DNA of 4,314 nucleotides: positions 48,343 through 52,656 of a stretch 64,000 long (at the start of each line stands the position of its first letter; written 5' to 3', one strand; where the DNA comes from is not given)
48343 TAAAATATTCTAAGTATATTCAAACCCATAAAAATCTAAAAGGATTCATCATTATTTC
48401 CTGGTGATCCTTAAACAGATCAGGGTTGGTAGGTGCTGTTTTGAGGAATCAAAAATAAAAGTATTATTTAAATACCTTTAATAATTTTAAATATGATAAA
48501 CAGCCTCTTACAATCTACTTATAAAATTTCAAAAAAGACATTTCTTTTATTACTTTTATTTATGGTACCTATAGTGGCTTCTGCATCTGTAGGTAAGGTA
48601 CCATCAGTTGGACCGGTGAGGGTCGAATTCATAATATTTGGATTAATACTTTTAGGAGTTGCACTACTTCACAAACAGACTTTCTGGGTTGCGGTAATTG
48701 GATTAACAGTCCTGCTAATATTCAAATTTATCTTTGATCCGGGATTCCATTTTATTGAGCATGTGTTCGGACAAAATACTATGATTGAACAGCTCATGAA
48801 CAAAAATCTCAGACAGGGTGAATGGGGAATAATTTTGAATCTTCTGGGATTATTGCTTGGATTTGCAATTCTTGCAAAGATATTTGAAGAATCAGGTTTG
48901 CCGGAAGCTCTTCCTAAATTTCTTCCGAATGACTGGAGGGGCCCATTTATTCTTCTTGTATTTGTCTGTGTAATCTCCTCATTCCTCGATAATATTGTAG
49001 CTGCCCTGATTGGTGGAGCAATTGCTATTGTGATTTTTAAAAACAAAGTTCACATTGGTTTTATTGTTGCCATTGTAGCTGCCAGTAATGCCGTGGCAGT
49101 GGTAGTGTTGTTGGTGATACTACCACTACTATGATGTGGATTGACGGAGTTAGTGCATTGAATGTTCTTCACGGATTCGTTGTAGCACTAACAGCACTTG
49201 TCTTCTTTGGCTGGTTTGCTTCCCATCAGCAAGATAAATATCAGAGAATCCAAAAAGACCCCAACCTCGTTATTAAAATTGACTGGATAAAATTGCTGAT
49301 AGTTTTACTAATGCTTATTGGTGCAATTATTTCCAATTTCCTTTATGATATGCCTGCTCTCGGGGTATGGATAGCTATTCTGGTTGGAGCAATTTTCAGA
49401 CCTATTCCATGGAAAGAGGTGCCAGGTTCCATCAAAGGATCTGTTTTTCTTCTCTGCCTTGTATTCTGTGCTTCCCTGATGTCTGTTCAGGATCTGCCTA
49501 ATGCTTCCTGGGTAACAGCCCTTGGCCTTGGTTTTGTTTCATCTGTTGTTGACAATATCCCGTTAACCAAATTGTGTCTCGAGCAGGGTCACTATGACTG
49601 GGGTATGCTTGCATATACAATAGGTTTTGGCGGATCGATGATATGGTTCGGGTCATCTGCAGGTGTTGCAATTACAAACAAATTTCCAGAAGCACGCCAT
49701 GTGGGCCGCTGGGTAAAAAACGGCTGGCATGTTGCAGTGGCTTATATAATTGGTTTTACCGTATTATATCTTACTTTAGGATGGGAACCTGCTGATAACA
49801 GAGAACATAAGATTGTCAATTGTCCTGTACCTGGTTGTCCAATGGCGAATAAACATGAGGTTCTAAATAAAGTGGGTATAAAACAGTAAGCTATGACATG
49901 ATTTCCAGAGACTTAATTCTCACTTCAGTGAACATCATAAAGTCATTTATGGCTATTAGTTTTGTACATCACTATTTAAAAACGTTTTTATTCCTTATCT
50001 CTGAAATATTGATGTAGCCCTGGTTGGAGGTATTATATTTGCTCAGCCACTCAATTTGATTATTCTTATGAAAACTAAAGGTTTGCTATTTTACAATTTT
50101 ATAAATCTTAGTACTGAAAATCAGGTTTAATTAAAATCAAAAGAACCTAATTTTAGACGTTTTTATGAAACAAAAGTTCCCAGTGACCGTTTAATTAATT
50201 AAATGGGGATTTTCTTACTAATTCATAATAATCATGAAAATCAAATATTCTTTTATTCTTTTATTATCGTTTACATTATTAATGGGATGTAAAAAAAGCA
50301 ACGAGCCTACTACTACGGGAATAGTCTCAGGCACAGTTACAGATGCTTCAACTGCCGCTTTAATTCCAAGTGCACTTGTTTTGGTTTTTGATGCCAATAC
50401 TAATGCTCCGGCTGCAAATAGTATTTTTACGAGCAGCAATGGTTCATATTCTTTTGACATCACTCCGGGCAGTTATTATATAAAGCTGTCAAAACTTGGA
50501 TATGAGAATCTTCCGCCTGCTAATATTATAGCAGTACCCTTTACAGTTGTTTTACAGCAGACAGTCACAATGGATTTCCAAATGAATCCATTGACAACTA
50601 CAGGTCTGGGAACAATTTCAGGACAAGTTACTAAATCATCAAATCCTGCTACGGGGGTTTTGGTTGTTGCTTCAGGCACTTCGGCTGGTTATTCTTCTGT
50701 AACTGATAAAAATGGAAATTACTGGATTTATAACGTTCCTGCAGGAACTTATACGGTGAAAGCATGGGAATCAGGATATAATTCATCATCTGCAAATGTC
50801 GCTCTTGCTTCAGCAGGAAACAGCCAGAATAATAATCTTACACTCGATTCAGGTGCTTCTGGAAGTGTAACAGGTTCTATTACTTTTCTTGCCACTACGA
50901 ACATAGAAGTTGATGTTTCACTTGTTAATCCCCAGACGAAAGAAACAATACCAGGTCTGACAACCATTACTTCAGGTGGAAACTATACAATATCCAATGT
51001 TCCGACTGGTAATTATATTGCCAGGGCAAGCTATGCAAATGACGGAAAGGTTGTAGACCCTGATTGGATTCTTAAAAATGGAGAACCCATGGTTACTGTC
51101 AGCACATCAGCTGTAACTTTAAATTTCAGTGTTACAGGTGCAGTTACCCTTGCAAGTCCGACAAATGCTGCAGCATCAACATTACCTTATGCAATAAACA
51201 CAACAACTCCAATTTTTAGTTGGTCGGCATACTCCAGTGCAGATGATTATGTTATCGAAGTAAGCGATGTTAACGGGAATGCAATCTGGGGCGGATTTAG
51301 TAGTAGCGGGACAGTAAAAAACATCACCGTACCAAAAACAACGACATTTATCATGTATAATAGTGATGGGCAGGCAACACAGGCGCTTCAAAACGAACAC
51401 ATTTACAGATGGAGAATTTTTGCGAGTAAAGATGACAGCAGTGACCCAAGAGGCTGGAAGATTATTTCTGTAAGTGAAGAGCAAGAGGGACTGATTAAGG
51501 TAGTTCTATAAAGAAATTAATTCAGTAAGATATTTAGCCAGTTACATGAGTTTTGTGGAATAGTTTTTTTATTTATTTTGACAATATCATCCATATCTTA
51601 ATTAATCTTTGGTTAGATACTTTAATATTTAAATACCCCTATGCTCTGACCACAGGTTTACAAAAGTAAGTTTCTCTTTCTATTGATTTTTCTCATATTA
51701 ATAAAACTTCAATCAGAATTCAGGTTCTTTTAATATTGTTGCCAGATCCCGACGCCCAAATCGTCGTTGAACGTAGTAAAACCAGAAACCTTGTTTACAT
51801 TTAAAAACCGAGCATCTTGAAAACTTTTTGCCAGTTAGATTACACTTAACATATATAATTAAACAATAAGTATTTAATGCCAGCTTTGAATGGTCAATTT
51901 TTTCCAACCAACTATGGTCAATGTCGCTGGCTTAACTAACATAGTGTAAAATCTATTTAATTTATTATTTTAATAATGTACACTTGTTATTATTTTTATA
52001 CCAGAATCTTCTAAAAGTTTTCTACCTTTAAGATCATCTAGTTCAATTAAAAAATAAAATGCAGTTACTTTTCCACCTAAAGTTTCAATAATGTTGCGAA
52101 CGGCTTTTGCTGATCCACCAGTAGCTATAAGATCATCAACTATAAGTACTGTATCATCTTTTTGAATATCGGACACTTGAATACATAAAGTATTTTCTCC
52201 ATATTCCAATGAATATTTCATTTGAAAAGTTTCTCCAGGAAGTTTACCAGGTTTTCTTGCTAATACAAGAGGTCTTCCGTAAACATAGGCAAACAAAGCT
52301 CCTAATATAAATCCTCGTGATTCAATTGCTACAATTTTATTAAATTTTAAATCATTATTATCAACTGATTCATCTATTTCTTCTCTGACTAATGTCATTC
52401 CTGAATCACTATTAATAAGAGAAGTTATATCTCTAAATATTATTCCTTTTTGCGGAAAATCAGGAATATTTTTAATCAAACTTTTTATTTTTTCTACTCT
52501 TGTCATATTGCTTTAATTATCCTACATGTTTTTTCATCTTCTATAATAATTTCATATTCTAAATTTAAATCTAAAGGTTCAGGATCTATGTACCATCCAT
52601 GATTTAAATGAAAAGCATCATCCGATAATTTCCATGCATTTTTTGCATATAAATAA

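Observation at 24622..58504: Unclassified ~85-nt interspersed element (S) with fixed length and three conserved boxes; every copy is on the + strand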

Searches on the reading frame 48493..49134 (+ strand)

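Call 32: search_protein_families(library=pfam, proteins=[window:48493-49134:+])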
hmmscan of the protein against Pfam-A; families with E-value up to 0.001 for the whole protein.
window:48493-49134:+ (213 aa): 1 family
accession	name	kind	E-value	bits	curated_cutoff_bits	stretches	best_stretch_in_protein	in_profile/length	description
PF03600.22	CitMHS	-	8.6e-07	28.8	31.9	1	65-205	13-137/336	Citrate transporter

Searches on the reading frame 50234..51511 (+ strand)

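Call 32: search_protein_families(library=pfam, proteins=[window:50234-51511:+])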
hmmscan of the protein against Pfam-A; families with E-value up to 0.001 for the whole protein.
window:50234-51511:+ (425 aa): 7 families
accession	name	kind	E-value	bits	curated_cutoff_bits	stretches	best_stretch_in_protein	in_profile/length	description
PF13620.12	CarboxypepD_reg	-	1.1e-29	103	32.3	2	127-204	1-81/82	Carboxypeptidase regulatory-like domain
PF13715.12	CarbopepD_reg_2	-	1.8e-18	66.8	32.2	2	128-204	1-76/88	CarboxypepD_reg-like domain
PF17210.9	SdrD_B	-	4.9e-09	36.8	29.7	0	142-203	27-91/112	SdrD B-like domain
PF17802.7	SpaA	-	5.6e-08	33.3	23.1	0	153-187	34-70/91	Prealbumin-like fold domain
PF09430.16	EMC7_beta-sandw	-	1.7e-07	31.9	26.6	0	137-204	6-72/122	ER membrane protein complex subunit 7, beta-sandwich domain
PF14686.12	fn3_3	-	6.4e-06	26.3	24.4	1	147-192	21-68/75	Polysaccharide lyase family 4, domain II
PF08308.17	PEGA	-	0.00098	19.4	20.8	0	165-205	29-68/71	PEGA domain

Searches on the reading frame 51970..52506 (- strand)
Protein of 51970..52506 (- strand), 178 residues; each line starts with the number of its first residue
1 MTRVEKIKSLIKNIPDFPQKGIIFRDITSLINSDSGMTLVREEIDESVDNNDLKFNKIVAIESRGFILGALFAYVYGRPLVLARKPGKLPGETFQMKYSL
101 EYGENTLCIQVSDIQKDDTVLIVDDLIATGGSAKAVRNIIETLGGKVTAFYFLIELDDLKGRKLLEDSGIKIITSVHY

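Call 32: search_protein_families(library=pfam, proteins=[window:51970-52506:-])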
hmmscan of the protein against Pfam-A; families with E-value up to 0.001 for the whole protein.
window:51970-52506:- (178 aa): 1 family
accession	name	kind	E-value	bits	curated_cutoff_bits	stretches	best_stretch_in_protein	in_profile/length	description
PF00156.33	Pribosyltran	-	4.3e-09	36.3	26.3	1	45-158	20-126/158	Phosphoribosyl transferase domain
